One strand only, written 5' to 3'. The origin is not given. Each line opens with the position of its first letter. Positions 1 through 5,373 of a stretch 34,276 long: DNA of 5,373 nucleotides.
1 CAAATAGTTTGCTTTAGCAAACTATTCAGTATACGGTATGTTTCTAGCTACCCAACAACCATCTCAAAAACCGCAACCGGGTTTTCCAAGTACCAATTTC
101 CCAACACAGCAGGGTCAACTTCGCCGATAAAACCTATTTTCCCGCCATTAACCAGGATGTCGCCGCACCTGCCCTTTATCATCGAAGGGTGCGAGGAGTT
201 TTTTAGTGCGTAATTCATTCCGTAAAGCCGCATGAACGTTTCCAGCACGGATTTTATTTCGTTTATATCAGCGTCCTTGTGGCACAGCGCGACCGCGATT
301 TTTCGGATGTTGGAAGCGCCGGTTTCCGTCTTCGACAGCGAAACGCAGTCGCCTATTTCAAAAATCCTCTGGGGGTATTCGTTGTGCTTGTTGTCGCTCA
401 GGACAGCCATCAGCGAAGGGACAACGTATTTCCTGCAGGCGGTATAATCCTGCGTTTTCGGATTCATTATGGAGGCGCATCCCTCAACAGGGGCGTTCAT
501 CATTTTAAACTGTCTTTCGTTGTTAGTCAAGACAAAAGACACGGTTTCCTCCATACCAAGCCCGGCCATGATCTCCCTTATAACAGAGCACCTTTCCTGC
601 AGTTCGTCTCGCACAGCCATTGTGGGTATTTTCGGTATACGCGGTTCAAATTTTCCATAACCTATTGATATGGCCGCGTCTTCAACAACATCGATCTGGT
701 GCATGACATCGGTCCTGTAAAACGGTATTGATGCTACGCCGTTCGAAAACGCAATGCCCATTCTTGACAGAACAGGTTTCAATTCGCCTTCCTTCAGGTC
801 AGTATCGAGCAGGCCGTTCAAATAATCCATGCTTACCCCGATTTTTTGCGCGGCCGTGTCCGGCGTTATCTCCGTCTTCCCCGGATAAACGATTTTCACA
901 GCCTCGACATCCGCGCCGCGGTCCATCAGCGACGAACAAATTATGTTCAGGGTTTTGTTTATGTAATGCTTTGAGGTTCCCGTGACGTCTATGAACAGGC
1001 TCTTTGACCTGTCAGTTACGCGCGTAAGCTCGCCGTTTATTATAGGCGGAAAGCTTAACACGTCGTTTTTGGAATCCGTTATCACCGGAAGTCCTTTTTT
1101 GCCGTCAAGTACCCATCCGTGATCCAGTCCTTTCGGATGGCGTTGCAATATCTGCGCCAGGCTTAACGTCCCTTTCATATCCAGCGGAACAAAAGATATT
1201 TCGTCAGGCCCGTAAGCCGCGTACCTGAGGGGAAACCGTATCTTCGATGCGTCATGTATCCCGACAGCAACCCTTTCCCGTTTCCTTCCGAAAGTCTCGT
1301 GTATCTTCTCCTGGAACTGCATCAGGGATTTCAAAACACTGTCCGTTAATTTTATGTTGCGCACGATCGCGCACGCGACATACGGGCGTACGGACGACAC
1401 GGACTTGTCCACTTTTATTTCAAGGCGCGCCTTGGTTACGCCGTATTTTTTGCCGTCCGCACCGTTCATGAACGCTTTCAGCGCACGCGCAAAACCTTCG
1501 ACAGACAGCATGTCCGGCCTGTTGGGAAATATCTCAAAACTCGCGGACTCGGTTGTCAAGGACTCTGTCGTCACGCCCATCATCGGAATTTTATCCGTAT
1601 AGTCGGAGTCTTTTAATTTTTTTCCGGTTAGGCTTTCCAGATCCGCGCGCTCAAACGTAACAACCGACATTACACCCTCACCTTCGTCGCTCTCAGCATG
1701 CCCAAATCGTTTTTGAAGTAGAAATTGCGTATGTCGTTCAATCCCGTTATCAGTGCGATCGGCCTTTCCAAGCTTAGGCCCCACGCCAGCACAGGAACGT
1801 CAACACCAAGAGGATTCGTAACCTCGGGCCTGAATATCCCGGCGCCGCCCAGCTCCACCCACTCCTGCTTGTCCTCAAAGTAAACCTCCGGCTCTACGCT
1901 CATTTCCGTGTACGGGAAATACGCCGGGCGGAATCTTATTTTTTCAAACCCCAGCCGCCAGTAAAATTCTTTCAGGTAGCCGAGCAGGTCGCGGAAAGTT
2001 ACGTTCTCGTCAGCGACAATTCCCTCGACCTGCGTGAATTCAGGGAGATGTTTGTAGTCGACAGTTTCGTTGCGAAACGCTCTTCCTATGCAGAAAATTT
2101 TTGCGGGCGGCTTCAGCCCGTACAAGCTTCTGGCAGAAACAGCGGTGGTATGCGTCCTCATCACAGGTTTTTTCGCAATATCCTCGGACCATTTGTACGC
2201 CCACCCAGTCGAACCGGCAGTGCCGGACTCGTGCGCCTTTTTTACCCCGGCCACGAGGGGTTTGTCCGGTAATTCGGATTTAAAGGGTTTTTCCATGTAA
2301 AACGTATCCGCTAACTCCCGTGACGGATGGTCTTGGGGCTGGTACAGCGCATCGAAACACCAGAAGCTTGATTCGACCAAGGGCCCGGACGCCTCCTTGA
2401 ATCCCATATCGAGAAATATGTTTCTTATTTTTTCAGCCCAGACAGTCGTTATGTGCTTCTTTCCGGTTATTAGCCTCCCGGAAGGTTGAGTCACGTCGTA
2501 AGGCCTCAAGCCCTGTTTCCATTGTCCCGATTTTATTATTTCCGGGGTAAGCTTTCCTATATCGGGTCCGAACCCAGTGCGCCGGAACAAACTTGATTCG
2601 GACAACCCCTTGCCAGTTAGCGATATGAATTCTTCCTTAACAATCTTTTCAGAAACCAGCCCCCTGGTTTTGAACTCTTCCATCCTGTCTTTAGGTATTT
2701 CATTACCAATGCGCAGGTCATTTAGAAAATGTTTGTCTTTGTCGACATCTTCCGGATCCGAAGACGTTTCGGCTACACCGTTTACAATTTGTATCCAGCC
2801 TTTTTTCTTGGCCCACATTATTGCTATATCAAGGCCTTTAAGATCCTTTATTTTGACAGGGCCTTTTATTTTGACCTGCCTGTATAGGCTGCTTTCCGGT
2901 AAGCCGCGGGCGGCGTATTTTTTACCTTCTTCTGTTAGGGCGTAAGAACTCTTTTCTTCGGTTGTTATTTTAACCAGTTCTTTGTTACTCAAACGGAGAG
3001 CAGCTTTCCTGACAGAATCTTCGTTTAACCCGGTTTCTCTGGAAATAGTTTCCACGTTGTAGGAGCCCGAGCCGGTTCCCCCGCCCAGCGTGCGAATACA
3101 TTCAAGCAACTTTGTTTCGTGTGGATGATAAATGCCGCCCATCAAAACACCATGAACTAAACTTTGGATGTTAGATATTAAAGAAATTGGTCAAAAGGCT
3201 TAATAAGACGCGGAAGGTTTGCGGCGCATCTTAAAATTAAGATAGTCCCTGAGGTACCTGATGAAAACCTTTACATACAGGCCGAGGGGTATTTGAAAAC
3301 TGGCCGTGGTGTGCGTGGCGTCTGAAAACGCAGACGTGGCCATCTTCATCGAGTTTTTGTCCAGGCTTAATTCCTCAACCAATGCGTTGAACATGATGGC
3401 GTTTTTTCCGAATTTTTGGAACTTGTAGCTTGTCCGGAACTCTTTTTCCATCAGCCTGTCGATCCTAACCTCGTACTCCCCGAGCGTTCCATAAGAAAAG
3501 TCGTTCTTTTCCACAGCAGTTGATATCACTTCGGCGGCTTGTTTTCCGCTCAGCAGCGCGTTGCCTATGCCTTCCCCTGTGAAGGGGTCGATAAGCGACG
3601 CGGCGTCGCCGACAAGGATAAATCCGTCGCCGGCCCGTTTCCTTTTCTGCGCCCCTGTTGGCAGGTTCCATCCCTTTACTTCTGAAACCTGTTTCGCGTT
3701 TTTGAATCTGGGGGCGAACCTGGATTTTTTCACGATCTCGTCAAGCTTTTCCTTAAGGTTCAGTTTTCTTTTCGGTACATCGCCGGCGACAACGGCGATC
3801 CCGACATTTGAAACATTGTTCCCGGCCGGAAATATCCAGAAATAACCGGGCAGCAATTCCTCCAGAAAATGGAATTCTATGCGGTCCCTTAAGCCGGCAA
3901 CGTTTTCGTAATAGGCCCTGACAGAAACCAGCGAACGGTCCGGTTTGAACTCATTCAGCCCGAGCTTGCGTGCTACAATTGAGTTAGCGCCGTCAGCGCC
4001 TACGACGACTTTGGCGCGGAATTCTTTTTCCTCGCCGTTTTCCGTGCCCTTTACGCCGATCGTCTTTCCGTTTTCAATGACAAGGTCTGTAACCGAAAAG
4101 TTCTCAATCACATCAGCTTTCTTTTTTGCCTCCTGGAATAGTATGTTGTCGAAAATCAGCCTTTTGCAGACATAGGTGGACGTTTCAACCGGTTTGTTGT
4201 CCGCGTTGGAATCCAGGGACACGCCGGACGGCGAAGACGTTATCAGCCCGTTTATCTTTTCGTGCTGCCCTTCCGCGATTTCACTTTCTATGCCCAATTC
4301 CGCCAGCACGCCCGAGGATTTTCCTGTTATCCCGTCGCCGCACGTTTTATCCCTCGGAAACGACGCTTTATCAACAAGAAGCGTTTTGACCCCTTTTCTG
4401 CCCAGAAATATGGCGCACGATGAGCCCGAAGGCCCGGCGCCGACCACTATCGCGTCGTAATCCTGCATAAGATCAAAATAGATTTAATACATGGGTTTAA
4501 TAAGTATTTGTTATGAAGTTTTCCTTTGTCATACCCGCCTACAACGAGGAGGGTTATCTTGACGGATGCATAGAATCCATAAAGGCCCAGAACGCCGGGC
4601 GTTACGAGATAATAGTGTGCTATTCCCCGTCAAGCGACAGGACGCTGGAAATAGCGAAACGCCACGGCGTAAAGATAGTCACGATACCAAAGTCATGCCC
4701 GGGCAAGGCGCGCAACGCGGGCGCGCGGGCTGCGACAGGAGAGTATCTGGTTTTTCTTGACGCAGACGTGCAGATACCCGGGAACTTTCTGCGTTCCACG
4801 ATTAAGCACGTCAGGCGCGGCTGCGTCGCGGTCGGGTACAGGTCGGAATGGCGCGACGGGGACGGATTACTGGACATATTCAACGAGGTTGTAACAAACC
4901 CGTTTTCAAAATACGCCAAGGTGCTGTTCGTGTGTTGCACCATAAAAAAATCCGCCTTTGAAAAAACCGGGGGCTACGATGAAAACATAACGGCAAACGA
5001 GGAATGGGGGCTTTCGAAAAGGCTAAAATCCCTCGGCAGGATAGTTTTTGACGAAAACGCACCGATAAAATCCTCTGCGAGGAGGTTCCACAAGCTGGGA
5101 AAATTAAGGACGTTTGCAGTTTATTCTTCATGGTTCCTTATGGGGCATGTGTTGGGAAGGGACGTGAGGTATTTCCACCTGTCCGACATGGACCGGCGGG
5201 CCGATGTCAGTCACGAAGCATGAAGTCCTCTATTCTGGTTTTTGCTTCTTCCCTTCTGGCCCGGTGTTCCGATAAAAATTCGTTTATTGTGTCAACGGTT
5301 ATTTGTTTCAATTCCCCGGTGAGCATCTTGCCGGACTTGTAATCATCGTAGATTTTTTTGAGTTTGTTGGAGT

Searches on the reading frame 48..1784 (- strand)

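Call 88: search_protein_families(library=pfam, max_evalue=0.0001, proteins=[window:48-1784:-])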
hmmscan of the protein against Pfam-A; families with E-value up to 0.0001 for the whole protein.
window:48-1784:- (578 aa): 3 families
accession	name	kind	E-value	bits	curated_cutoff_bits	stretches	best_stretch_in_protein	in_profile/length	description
PF17759.6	tRNA_synthFbeta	-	6.6e-42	143.8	22.4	1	382-575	4-212/214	Phenylalanyl tRNA synthetase beta chain CLM domain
PF03484.21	B5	-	1.1e-13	51.6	28.6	1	316-376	2-67/67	tRNA synthetase B5 domain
PF03483.22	B3_4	-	1.9e-07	31.3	29.3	1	173-298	52-160/174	B3/4 domain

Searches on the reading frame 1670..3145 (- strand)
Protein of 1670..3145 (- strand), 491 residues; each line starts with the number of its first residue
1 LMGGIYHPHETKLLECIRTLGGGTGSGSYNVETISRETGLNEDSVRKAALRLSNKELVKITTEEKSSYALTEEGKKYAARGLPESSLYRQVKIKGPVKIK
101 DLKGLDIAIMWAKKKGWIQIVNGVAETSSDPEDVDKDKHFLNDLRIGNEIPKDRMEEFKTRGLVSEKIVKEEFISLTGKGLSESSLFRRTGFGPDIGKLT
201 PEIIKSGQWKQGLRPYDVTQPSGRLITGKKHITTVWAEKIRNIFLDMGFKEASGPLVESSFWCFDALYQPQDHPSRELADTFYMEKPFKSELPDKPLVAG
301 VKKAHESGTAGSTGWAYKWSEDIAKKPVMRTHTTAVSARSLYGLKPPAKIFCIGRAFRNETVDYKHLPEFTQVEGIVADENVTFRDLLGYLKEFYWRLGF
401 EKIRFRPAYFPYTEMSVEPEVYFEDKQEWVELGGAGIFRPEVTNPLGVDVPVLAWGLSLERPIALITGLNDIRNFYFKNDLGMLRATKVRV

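Call 88: search_protein_families(library=pfam, max_evalue=0.0001, proteins=[window:1670-3145:-])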
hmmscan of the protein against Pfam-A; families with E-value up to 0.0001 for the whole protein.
window:1670-3145:- (491 aa): 2 families
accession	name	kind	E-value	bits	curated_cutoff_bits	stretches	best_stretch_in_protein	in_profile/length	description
PF01409.25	tRNA-synt_2d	-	4.9e-84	282.1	19.8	1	216-485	2-244/246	tRNA synthetases class II core domain (F)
PF00152.25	tRNA-synt_2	-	1.2e-06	28.3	25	1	349-374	93-118/308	tRNA synthetases class II (D, K and N)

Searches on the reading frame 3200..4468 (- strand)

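Call 88: search_protein_families(library=pfam, max_evalue=0.0001, proteins=[window:3200-4468:-])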
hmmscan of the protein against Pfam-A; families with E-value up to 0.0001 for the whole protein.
window:3200-4468:- (422 aa): 8 families
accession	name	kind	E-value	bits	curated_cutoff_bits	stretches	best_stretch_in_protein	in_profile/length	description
PF01494.25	FAD_binding_3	-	1.3e-26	94.2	22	1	4-301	2-304/349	FAD binding domain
PF01266.30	DAO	-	3.2e-10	40.5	27.9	1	5-56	1-47/353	FAD dependent oxidoreductase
PF22578.2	GGR_cat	-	7.3e-09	35.8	27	1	194-264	17-84/88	Geranylgeranyl reductase catalytic domain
PF12831.13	FAD_oxidored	-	1.5e-08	34.8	27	1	5-163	1-148/416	FAD dependent oxidoreductase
PF00890.30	FAD_binding_2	-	1.6e-08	34.6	20.4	0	5-36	1-32/414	FAD binding domain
PF07992.20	Pyr_redox_2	-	1.2e-07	31.9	26.1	1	4-171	1-119/291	Pyridine nucleotide-disulphide oxidoreductase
PF13450.12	NAD_binding_8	-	1.9e-05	25.2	21.9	1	8-36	1-29/68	NAD(P)-binding Rossmann-like domain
PF01134.28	GIDA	-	2.2e-05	24.1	22.1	1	5-161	1-150/391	Glucose inhibited division protein A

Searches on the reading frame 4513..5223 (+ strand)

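Call 88: search_protein_families(library=pfam, max_evalue=0.0001, proteins=[window:4513-5223:+])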
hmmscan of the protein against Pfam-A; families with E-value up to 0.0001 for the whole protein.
window:4513-5223:+ (236 aa): 3 families
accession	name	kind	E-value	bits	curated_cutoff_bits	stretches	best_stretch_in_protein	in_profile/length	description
PF00535.33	Glycos_transf_2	-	2.4e-28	99.6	23.3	1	4-117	1-121/168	Glycosyl transferase family 2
PF13641.12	Glyco_tranf_2_3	-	7.5e-14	52.7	27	1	3-175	3-198/230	Glycosyltransferase like family 2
PF10111.15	Glyco_tranf_2_2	-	4.8e-11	43.1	27.3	0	4-89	1-95/276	Glycosyltransferase like family 2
